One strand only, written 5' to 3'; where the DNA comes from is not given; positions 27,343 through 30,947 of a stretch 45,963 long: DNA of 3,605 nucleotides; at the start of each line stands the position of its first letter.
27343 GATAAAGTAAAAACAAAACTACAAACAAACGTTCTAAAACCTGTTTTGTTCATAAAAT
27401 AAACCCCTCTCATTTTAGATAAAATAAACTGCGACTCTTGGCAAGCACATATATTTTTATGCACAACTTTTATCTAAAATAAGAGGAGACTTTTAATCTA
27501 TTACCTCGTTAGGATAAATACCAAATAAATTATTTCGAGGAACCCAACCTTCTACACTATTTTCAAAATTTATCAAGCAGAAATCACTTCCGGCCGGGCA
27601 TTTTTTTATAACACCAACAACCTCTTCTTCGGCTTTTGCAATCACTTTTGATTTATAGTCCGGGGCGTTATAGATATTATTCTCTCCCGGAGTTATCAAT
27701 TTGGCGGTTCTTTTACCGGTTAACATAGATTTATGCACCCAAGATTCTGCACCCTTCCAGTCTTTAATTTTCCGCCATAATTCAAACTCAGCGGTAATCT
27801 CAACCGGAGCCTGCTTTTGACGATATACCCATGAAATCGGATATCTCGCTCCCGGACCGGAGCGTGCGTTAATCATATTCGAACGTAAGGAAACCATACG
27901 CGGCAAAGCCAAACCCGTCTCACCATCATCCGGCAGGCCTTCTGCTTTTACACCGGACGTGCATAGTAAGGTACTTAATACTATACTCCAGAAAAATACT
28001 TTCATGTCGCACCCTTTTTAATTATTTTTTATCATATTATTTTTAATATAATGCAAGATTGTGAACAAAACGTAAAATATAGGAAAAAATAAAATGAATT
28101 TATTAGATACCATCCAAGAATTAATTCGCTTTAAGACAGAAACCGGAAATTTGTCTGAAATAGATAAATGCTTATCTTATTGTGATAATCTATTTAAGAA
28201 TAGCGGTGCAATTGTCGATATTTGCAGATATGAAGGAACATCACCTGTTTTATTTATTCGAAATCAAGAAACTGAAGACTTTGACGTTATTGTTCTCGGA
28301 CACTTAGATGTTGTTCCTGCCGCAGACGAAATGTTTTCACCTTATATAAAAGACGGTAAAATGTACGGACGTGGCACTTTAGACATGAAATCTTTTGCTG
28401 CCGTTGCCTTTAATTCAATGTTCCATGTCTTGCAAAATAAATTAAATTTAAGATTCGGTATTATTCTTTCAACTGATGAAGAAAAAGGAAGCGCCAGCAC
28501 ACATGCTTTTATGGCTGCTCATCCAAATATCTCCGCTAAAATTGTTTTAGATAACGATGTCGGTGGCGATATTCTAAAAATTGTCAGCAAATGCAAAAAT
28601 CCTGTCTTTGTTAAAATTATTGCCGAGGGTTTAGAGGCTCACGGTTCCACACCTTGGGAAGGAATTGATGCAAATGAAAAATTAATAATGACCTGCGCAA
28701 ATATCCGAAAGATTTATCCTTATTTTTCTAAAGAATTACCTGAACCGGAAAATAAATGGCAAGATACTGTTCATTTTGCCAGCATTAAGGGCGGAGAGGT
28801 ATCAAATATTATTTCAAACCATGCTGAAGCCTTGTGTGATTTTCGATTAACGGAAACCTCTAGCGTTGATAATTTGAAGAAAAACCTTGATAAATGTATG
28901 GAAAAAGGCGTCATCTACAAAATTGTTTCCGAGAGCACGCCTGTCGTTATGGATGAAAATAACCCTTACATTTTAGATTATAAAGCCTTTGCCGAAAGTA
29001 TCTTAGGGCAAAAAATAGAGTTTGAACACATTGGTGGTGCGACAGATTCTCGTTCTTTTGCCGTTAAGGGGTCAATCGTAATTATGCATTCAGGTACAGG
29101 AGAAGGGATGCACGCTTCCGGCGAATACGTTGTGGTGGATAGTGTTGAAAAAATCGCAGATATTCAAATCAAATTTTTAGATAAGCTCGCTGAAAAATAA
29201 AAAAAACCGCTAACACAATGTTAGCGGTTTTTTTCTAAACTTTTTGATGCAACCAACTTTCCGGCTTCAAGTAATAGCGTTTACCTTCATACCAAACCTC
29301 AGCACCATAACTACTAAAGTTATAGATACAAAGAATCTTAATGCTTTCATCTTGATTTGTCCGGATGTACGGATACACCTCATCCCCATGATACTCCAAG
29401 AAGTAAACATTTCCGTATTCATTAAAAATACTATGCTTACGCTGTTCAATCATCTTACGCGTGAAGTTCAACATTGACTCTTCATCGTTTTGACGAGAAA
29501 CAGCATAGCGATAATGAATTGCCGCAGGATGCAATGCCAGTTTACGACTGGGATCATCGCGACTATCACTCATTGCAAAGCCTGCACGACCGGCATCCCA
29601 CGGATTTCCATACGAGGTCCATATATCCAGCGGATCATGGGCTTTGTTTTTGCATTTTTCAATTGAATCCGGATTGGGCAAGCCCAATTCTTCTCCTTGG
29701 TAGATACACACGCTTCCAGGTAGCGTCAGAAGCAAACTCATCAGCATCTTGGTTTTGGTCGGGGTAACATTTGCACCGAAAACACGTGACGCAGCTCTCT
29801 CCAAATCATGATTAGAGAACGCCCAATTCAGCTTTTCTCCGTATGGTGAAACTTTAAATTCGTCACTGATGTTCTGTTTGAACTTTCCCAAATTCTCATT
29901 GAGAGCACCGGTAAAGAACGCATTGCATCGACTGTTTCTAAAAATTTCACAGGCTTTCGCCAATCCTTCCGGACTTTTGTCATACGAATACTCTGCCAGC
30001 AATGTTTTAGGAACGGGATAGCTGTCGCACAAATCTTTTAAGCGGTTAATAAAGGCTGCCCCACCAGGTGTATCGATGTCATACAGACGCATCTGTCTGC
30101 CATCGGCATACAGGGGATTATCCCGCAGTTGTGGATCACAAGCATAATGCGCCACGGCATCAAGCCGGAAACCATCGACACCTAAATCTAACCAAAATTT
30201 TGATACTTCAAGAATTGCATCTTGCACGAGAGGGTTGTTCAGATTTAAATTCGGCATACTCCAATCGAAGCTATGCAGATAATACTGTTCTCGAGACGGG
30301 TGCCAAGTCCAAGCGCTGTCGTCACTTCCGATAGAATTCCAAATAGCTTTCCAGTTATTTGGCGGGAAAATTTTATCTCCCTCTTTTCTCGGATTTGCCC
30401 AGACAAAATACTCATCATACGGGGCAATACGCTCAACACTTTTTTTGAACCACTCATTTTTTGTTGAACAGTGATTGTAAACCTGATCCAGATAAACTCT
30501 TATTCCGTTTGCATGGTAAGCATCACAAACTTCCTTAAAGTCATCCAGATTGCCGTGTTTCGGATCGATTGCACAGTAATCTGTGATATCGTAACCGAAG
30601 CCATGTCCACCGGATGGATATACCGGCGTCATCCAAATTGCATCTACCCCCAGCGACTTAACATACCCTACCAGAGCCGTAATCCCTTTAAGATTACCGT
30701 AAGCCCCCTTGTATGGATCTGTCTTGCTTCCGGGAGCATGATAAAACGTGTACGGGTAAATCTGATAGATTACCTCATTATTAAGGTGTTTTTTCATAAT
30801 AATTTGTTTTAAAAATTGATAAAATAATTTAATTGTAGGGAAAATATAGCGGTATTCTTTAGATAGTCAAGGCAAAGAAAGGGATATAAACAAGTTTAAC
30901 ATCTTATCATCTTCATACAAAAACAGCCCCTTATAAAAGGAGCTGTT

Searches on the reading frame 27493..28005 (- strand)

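Call 6: search_protein_families(library=pfam, proteins=[window:27493-28005:-], max_evalue=0.01)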
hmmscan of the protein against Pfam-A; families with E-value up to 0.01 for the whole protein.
window:27493-28005:- (170 aa): 2 families
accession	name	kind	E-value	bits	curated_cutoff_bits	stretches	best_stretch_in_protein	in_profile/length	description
PF06347.19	SH3_4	-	1.4e-19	70.1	24.1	2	42-97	2-56/56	Bacterial SH3 domain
PF08239.17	SH3_3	-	7.1e-08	33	27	1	46-95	4-53/54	Bacterial SH3 domain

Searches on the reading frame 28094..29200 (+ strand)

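Call 6: search_protein_families(library=pfam, proteins=[window:28094-29200:+], max_evalue=0.01)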
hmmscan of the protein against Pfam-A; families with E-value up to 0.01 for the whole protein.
window:28094-29200:+ (368 aa): 2 families
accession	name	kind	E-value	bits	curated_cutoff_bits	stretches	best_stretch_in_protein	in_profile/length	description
PF01546.33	Peptidase_M20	-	7.5e-22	78.7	24.6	1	67-362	2-204/206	Peptidase family M20/M25/M40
PF07687.19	M20_dimer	-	3.8e-11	43.3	21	1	172-271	8-101/107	Peptidase dimerisation domain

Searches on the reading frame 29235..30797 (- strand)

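Call 6: search_protein_families(library=pfam, proteins=[window:29235-30797:-], max_evalue=0.01)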
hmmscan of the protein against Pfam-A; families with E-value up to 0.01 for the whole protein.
window:29235-30797:- (520 aa): 1 family
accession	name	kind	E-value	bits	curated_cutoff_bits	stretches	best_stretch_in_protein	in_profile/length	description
PF00128.31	Alpha-amylase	-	1.7e-81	275.2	22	1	12-456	1-441/446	Alpha amylase, catalytic domain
